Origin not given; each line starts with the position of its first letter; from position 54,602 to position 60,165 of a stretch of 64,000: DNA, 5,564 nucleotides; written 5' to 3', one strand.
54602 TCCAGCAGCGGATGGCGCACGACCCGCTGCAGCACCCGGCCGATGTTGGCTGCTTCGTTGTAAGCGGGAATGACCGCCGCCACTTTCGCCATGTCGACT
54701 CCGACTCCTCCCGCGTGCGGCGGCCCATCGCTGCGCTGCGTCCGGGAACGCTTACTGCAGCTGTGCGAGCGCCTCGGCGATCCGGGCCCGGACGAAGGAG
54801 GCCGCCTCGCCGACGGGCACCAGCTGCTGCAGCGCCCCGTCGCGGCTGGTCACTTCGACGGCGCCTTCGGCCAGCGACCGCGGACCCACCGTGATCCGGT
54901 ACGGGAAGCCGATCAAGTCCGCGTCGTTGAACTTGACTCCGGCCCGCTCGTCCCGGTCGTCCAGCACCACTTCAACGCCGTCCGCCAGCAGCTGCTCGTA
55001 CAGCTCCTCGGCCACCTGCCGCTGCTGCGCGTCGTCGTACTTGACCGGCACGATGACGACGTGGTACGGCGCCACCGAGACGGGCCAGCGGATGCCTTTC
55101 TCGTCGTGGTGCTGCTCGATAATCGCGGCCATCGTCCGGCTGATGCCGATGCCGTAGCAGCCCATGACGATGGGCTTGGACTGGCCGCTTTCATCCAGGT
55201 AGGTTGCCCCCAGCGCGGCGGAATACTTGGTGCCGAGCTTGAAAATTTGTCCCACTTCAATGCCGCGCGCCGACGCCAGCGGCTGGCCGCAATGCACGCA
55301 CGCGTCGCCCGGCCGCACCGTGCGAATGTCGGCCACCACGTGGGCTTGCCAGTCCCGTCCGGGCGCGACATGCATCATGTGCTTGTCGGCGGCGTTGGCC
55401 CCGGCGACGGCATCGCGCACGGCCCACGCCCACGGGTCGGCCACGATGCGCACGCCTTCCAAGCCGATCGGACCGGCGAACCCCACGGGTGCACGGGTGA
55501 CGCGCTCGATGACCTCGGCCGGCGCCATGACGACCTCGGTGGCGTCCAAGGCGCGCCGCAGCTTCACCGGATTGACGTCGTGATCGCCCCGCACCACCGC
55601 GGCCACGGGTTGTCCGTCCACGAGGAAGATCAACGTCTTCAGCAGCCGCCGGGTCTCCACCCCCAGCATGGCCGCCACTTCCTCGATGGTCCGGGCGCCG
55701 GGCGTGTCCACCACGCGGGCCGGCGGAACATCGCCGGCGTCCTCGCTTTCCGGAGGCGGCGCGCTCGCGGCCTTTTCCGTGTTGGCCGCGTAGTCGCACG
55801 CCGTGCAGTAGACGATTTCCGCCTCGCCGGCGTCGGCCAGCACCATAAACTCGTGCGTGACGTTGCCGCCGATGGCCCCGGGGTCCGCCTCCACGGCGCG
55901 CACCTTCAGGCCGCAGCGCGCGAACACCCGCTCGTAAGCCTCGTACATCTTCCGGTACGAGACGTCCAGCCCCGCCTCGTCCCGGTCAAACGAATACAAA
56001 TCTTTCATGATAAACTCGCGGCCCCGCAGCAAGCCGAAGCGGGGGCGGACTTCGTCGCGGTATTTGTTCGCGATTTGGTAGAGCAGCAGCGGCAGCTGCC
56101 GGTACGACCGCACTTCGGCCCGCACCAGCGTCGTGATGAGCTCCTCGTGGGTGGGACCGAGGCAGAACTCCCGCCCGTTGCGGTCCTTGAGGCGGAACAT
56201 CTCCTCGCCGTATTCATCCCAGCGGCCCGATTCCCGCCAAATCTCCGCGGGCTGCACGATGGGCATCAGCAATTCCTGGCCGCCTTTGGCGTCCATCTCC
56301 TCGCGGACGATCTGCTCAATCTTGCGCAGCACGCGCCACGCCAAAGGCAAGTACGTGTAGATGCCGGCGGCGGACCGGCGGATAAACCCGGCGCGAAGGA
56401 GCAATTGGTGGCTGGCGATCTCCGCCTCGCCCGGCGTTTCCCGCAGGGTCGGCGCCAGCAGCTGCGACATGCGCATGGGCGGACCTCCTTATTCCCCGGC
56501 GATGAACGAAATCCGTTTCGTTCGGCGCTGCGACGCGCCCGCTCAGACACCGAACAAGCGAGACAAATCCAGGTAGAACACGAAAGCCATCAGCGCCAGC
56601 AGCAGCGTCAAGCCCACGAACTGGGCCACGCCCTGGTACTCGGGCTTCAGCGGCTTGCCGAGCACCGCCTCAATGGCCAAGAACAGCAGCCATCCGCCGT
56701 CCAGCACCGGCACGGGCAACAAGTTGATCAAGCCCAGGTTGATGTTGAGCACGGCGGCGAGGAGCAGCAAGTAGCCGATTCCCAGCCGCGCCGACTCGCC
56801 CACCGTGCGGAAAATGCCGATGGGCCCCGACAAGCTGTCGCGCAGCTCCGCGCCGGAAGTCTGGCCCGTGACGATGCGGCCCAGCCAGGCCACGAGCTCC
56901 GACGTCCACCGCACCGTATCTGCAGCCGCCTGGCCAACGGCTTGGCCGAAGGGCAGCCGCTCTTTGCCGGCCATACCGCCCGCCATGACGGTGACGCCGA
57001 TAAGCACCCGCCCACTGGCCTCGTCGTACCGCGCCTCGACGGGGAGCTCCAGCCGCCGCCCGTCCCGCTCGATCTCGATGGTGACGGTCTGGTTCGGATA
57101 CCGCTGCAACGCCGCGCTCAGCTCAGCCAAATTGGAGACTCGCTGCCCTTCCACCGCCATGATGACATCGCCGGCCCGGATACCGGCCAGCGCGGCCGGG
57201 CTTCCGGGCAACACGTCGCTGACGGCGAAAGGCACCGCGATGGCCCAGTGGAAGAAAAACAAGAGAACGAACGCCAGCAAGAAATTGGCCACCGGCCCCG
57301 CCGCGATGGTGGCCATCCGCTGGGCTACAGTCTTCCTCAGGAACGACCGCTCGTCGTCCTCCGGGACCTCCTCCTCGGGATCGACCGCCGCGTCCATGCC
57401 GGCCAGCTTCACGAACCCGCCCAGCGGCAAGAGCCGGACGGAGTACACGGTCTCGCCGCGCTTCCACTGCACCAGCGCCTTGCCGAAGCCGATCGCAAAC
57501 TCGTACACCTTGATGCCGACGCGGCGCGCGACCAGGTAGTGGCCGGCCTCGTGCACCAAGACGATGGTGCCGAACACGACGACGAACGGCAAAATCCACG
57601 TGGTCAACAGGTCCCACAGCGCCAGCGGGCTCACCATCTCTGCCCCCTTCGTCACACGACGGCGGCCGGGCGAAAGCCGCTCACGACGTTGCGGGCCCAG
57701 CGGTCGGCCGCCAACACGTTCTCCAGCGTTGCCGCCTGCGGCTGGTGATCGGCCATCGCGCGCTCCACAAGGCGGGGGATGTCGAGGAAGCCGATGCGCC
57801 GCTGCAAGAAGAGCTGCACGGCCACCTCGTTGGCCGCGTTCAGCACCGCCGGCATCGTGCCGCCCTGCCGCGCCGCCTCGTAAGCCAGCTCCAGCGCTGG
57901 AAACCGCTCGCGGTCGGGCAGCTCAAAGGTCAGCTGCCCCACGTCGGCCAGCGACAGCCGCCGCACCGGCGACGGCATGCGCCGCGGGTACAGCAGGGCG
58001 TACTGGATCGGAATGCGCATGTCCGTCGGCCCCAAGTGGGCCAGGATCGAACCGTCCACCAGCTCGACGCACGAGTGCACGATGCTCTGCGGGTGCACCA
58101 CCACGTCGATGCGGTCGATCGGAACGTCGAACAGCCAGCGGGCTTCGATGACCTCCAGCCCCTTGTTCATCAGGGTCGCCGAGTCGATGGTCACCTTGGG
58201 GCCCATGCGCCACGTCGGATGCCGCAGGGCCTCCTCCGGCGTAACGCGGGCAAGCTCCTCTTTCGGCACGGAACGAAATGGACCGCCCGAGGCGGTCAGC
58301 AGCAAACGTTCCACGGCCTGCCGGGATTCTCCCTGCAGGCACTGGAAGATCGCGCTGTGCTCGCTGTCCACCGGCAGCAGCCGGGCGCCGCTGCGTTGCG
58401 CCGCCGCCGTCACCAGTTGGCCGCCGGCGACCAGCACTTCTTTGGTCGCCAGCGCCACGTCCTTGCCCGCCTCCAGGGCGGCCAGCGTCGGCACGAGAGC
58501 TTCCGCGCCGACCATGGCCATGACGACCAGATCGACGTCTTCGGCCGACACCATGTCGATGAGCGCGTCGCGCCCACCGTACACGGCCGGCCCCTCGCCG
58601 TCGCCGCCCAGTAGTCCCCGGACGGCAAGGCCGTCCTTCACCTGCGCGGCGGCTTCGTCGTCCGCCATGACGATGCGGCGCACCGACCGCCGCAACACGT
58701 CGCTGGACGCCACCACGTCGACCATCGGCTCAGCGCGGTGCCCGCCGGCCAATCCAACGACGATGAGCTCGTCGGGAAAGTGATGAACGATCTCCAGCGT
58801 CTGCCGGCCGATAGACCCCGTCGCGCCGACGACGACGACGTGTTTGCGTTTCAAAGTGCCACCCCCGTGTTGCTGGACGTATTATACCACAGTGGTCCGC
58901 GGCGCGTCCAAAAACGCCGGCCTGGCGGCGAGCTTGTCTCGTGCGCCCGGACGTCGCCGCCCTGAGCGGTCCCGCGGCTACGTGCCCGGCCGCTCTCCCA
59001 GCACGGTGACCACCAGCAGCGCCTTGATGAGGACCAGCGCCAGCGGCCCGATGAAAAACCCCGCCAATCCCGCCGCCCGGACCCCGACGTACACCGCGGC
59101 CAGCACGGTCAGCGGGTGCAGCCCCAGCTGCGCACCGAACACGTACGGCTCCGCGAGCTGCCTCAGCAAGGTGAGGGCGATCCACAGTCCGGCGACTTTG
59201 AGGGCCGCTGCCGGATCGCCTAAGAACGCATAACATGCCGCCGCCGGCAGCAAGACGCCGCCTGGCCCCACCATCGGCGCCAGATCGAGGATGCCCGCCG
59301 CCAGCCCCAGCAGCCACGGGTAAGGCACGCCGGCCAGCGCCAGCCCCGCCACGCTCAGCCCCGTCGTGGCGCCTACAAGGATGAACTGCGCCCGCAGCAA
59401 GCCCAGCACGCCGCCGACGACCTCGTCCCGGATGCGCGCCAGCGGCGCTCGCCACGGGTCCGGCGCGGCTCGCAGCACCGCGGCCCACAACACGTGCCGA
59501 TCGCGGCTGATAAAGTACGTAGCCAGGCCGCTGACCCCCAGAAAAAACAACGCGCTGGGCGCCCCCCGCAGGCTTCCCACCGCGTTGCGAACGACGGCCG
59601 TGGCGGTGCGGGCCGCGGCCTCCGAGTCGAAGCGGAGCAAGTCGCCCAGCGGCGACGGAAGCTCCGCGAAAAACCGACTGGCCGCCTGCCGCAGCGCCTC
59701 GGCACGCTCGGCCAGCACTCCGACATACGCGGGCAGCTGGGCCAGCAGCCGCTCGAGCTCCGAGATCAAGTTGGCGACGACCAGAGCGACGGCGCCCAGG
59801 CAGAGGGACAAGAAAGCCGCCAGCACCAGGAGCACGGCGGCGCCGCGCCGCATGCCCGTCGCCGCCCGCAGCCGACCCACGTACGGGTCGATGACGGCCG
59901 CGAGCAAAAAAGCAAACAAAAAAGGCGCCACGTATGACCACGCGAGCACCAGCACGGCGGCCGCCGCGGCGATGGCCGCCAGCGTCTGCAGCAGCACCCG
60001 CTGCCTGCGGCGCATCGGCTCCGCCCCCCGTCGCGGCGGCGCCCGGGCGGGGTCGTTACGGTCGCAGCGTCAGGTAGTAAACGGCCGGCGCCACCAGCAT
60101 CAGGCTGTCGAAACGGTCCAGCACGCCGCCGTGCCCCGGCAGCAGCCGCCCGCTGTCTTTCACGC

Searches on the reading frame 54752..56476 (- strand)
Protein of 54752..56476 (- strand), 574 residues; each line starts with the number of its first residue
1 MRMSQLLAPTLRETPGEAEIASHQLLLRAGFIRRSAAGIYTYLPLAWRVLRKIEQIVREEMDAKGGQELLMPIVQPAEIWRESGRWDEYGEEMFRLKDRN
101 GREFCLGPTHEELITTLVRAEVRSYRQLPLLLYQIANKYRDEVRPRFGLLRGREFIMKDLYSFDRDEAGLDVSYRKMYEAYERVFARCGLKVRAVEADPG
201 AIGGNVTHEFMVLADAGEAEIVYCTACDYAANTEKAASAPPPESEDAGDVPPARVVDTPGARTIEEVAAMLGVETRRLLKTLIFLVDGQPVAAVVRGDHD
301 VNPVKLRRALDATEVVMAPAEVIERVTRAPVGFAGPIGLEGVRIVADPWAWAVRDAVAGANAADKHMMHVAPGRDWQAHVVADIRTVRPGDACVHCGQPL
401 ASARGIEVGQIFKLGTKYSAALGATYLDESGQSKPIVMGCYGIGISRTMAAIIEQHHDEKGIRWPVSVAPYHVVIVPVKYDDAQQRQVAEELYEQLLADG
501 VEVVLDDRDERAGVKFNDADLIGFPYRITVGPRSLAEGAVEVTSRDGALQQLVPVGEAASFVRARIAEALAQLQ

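Call 25: search_protein_families(library=pfam, proteins=[window:54752-56476:-], max_evalue=0.00001)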
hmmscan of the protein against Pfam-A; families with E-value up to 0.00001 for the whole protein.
window:54752-56476:- (574 aa): 3 families
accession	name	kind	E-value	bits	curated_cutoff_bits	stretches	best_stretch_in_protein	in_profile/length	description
PF00587.30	tRNA-synt_2b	-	5.1e-37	128.1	29.3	1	94-456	1-179/179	tRNA synthetase class II core domain (G, H, P, S and T)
PF04073.20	tRNA_edit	-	6e-24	84.9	25.5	1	258-368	1-114/123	Aminoacyl-tRNA editing domain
PF03129.25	HGTP_anticodon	-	6.4e-24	84.4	21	1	472-564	1-93/94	Anticodon binding domain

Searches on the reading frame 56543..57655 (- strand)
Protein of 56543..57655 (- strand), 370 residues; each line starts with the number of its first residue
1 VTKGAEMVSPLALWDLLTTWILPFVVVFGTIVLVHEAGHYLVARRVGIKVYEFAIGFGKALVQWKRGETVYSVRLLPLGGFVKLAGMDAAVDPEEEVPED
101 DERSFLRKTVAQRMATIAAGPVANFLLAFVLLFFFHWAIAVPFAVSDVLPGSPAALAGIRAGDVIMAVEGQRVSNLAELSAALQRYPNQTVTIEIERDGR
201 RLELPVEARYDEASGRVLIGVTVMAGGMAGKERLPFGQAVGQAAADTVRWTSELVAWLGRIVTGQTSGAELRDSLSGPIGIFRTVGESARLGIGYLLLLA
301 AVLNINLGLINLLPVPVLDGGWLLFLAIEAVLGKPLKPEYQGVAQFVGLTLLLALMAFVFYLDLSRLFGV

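Call 25: search_protein_families(library=pfam, proteins=[window:56543-57655:-], max_evalue=0.00001)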
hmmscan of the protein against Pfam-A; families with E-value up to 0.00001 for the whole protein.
window:56543-57655:- (370 aa): 4 families
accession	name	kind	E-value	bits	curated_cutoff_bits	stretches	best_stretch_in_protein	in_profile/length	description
PF02163.28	Peptidase_M50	-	5.1e-62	209.5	27.2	1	24-355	2-221/221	Peptidase family M50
PF17820.7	PDZ_6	-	6.5e-14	51.9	27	1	145-197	2-54/54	PDZ domain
PF13180.12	PDZ_2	-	3e-11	43.9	27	1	145-206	16-78/80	PDZ domain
PF00595.29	PDZ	-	8.1e-10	39.4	23.2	1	142-195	26-80/81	PDZ domain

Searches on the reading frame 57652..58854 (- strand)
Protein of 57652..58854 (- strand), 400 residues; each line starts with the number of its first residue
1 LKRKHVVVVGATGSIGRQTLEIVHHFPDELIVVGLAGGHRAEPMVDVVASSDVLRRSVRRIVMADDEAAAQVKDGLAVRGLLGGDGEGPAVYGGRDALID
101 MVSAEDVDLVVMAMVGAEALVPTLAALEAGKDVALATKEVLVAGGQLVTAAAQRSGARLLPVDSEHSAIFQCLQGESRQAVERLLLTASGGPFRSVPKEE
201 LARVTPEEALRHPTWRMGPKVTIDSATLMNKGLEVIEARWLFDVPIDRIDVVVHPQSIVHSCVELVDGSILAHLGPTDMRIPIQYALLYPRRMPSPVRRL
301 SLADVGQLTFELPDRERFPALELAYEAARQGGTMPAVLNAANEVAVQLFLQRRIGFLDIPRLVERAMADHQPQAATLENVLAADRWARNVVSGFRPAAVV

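Call 25: search_protein_families(library=pfam, proteins=[window:57652-58854:-], max_evalue=0.00001)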
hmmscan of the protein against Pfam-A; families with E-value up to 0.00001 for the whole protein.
window:57652-58854:- (400 aa): 3 families
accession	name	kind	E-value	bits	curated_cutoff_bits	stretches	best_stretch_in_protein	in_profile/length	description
PF13288.12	DXPR_C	-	2.4e-45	153.9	27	1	274-389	1-114/115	DXP reductoisomerase C-terminal domain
PF08436.17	DXP_redisom_C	-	1.7e-41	140.7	26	1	159-242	1-84/84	1-deoxy-D-xylulose 5-phosphate reductoisomerase C-terminal domain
PF02670.22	DXP_reductoisom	-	5.4e-29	101.9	21.7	1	6-145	1-129/129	1-deoxy-D-xylulose 5-phosphate reductoisomerase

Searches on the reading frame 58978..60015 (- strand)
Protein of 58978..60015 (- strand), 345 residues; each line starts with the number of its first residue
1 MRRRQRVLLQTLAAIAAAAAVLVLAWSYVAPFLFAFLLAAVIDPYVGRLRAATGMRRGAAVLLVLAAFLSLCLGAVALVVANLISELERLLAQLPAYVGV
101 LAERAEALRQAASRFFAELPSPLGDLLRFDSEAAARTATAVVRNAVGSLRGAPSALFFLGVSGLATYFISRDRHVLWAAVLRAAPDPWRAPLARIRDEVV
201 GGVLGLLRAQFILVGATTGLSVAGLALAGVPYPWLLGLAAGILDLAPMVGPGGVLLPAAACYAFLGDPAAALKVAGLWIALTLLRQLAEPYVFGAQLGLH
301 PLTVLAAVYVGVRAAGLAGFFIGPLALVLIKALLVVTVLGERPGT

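Call 25: search_protein_families(library=pfam, proteins=[window:58978-60015:-], max_evalue=0.00001)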
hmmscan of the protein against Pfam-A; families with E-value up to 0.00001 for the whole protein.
window:58978-60015:- (345 aa): 1 family
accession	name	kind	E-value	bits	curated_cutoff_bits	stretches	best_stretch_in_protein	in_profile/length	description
PF01594.21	AI-2E_transport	-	3.4e-47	161.6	34.3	1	14-334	6-323/327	AI-2E family transporter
